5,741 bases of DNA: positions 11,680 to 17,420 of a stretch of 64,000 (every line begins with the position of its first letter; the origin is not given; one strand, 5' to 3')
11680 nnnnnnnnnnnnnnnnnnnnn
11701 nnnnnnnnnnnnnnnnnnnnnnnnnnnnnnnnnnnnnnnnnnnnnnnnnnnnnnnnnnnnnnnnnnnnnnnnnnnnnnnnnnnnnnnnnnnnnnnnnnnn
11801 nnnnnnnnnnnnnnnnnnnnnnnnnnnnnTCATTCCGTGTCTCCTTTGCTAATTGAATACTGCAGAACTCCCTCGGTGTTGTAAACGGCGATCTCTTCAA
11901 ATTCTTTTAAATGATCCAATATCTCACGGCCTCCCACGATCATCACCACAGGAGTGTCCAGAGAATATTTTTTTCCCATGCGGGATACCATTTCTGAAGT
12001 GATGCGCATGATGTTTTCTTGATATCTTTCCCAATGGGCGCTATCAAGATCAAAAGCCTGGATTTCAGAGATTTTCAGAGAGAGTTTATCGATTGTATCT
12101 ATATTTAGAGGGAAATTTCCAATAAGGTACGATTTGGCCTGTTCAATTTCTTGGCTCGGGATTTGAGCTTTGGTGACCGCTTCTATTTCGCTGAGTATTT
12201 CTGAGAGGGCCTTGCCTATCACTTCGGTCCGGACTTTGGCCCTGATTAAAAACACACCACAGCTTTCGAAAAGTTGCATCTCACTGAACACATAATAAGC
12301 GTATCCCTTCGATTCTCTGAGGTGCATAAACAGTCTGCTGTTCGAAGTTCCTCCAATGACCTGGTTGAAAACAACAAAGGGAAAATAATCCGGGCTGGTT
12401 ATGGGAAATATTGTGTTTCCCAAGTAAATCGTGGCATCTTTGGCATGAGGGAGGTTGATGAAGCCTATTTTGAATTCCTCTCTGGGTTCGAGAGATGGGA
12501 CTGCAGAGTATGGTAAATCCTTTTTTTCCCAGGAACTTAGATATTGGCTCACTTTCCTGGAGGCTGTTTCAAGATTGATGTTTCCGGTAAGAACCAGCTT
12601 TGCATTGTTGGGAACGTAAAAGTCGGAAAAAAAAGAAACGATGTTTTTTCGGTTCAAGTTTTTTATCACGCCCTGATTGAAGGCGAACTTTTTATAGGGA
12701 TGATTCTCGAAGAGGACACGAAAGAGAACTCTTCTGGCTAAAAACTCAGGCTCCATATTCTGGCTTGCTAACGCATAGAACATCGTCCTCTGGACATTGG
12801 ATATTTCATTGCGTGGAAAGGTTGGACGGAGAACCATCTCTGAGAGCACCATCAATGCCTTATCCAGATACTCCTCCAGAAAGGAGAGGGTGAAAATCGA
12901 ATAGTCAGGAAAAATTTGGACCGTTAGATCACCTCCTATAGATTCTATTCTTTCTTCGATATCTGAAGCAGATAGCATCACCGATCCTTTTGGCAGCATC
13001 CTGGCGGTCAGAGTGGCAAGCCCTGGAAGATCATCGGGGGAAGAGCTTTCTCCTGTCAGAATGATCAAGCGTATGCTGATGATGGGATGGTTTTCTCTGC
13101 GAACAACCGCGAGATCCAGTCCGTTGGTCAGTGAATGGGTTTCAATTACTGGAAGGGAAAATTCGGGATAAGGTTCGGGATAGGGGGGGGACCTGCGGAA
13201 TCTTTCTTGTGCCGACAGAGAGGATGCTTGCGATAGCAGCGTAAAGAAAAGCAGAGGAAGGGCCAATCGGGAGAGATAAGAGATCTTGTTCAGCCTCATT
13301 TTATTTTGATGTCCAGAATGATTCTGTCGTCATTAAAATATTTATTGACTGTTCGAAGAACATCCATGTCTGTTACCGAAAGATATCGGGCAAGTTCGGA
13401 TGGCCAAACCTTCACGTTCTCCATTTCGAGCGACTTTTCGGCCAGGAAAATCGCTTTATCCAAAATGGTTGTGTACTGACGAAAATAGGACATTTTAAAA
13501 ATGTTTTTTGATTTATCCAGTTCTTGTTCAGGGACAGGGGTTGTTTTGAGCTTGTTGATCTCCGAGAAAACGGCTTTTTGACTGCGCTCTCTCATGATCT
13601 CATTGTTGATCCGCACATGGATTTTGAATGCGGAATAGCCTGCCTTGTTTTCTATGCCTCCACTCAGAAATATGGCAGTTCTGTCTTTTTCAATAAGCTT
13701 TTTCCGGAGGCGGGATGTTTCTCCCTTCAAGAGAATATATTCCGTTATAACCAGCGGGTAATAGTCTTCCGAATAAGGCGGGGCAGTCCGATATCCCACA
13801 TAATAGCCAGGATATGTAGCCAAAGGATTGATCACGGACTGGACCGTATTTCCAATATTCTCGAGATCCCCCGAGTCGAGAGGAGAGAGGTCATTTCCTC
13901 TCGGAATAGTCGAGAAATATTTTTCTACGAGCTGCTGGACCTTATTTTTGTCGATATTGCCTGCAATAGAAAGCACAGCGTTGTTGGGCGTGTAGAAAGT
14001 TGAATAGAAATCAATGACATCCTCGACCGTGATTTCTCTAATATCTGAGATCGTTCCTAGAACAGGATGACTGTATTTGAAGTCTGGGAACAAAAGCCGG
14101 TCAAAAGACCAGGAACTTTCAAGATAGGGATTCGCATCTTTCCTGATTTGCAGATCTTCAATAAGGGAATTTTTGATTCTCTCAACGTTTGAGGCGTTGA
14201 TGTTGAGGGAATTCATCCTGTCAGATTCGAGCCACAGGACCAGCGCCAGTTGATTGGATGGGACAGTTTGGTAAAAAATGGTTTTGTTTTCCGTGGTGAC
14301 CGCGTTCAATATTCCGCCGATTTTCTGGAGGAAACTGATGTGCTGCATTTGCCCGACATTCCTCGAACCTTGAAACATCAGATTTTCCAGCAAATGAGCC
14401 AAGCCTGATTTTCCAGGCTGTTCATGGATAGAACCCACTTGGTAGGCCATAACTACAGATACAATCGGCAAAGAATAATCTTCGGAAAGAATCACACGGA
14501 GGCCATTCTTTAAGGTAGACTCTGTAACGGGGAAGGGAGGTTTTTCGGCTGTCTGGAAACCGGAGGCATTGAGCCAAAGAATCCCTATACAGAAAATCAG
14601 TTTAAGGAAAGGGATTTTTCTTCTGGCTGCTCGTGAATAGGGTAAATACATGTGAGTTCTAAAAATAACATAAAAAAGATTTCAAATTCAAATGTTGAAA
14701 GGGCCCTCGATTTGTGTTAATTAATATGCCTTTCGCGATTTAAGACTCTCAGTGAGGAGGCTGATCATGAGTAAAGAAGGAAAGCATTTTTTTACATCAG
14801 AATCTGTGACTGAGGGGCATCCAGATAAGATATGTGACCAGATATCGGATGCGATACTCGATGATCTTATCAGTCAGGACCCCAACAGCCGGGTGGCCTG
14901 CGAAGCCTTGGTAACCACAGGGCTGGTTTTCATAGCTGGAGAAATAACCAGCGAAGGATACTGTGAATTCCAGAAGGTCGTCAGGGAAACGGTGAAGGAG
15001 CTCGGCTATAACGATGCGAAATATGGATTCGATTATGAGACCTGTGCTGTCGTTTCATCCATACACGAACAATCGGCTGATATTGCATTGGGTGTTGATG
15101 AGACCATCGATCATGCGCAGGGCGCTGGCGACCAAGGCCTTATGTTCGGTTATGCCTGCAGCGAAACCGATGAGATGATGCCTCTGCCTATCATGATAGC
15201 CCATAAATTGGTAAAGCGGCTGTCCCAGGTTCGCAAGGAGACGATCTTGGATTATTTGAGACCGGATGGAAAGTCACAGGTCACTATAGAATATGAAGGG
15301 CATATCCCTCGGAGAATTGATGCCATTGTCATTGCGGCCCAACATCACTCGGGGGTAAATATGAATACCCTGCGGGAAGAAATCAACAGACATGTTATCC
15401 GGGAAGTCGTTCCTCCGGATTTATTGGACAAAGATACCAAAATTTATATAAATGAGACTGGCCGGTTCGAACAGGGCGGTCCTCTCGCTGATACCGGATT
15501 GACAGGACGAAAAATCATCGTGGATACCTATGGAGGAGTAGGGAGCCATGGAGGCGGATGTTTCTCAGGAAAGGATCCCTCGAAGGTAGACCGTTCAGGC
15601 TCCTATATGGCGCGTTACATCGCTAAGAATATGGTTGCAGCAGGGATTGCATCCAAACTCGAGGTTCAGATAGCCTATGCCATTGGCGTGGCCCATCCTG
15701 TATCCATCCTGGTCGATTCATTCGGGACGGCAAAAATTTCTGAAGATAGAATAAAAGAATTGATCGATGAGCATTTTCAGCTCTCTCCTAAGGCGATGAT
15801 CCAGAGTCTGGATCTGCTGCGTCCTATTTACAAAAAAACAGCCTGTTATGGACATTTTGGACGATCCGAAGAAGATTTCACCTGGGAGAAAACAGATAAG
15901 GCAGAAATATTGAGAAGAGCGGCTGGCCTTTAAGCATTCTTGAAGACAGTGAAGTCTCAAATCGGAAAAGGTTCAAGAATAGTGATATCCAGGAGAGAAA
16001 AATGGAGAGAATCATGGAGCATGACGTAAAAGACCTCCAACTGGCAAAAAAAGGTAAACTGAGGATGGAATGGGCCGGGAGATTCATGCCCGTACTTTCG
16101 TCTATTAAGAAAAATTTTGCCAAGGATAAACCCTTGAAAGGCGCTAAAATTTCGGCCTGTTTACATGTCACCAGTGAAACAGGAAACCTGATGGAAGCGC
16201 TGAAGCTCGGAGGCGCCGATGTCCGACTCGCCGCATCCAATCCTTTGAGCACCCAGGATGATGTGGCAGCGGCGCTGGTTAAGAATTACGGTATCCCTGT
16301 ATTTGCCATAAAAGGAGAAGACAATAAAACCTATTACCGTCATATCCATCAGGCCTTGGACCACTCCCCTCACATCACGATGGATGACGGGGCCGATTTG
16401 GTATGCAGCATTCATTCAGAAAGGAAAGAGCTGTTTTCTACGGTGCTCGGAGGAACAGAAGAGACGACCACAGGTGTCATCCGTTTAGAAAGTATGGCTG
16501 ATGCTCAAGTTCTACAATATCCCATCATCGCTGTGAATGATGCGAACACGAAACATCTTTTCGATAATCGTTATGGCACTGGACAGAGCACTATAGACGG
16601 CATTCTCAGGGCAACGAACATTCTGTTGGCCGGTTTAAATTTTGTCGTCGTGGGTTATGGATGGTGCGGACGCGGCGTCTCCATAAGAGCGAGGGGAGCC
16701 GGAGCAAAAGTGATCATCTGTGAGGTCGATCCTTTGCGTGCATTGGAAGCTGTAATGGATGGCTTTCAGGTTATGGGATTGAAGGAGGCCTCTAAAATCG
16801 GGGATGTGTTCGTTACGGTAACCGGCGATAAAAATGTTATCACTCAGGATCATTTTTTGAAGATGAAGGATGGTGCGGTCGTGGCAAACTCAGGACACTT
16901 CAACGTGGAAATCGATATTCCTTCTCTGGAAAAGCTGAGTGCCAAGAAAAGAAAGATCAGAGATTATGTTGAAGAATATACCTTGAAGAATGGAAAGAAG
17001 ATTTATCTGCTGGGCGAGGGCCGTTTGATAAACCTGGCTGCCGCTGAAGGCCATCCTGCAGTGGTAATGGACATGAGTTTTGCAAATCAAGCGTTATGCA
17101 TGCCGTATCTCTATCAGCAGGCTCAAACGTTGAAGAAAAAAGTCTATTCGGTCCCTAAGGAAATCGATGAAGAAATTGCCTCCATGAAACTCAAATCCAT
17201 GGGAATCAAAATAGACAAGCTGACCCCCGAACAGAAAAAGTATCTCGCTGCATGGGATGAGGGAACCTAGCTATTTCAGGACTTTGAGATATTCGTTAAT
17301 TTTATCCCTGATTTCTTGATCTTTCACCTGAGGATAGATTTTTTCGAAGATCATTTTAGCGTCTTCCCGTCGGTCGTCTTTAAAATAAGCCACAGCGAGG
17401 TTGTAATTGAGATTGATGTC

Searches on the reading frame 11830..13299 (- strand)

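Call 63: search_protein_families(library=pfam, proteins=[window:11830-13299:-], max_evalue=0.00001)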
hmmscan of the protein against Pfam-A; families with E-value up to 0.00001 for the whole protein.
window:11830-13299:- (489 aa): 2 families
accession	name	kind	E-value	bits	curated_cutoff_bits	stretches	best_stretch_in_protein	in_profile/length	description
PF05193.26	Peptidase_M16_C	-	5.1e-33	114.9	23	1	214-391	1-180/181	Peptidase M16 inactive domain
PF00675.25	Peptidase_M16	-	2.6e-16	60.3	22.3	1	68-203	7-142/149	Insulinase (Peptidase family M16)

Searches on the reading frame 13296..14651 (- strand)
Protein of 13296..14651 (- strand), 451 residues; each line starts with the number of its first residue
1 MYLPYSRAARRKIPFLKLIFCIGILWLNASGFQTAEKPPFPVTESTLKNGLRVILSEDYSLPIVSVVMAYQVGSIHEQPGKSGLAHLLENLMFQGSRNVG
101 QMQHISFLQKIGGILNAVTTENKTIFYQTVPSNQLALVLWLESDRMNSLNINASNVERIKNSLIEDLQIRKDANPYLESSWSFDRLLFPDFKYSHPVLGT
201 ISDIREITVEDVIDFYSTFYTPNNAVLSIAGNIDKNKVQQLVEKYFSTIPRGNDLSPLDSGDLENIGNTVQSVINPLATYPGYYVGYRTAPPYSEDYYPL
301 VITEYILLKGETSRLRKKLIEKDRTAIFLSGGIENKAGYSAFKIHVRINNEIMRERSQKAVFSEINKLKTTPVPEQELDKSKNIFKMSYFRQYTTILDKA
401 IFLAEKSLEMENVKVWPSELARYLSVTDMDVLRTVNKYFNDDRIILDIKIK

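Call 64: search_protein_families(library=pfam, proteins=[window:13296-14651:-], max_evalue=0.00001)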
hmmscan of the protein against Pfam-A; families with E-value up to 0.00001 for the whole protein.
window:13296-14651:- (451 aa): 2 families
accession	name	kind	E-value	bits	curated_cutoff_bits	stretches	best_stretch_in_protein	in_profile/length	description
PF05193.26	Peptidase_M16_C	-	1.7e-31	110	23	1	207-384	2-180/181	Peptidase M16 inactive domain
PF00675.25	Peptidase_M16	-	2.3e-18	67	22.3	1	52-167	1-116/149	Insulinase (Peptidase family M16)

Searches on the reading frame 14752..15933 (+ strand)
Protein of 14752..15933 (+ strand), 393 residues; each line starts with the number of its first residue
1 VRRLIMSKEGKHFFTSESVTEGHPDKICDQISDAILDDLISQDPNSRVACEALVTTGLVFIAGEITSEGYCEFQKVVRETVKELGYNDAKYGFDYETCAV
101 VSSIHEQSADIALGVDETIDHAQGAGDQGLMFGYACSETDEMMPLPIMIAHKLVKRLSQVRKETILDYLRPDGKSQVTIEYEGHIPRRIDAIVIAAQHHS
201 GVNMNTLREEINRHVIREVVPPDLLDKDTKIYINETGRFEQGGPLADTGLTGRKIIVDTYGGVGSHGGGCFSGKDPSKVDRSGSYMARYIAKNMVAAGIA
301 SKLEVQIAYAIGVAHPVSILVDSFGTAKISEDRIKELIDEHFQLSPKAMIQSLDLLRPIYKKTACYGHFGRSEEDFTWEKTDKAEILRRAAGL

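Call 64: search_protein_families(library=pfam, proteins=[window:14752-15933:+], max_evalue=0.00001)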
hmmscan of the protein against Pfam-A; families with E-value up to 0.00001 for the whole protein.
window:14752-15933:+ (393 aa): 3 families
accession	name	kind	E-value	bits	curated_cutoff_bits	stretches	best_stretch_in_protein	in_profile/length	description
PF02773.21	S-AdoMet_synt_C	-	4.5e-66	221.4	25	1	242-380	2-138/138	S-adenosylmethionine synthetase, C-terminal domain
PF02772.21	S-AdoMet_synt_M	-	3.8e-48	163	29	1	123-239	2-120/120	S-adenosylmethionine synthetase, central domain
PF00438.25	S-AdoMet_synt_N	-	5.1e-45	152.5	33.1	1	12-109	2-99/99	S-adenosylmethionine synthetase, N-terminal domain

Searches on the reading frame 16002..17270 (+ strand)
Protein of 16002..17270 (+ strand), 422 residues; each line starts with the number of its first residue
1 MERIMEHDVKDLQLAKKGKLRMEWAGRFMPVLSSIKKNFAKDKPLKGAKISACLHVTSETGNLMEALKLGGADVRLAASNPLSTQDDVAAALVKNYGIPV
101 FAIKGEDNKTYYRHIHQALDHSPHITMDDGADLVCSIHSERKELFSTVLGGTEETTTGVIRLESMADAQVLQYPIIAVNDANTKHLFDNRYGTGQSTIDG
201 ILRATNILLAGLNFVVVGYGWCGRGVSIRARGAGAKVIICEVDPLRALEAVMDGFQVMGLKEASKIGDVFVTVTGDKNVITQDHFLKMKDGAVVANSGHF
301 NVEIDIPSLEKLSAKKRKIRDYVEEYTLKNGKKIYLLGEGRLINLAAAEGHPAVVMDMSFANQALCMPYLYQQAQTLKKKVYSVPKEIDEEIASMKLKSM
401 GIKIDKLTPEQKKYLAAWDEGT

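Call 64: search_protein_families(library=pfam, proteins=[window:16002-17270:+], max_evalue=0.00001)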
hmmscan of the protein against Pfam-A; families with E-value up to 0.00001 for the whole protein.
window:16002-17270:+ (422 aa): 4 families
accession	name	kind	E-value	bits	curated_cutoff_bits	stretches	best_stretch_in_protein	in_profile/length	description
PF05221.23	AdoHcyase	-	1e-66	225.6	25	2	7-142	2-141/299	S-adenosyl-L-homocysteine hydrolase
PF00670.27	AdoHcyase_NAD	-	5.5e-54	183.1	27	1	189-349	1-161/162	S-adenosyl-L-homocysteine hydrolase, NAD binding domain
PF07991.19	KARI_N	-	1e-06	28.9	20.6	1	209-305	2-102/165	Acetohydroxy acid isomeroreductase, NADPH-binding domain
PF02826.25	2-Hacid_dh_C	-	4.4e-06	26.6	25.1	1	208-298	33-127/178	D-isomer specific 2-hydroxyacid dehydrogenase, NAD binding domain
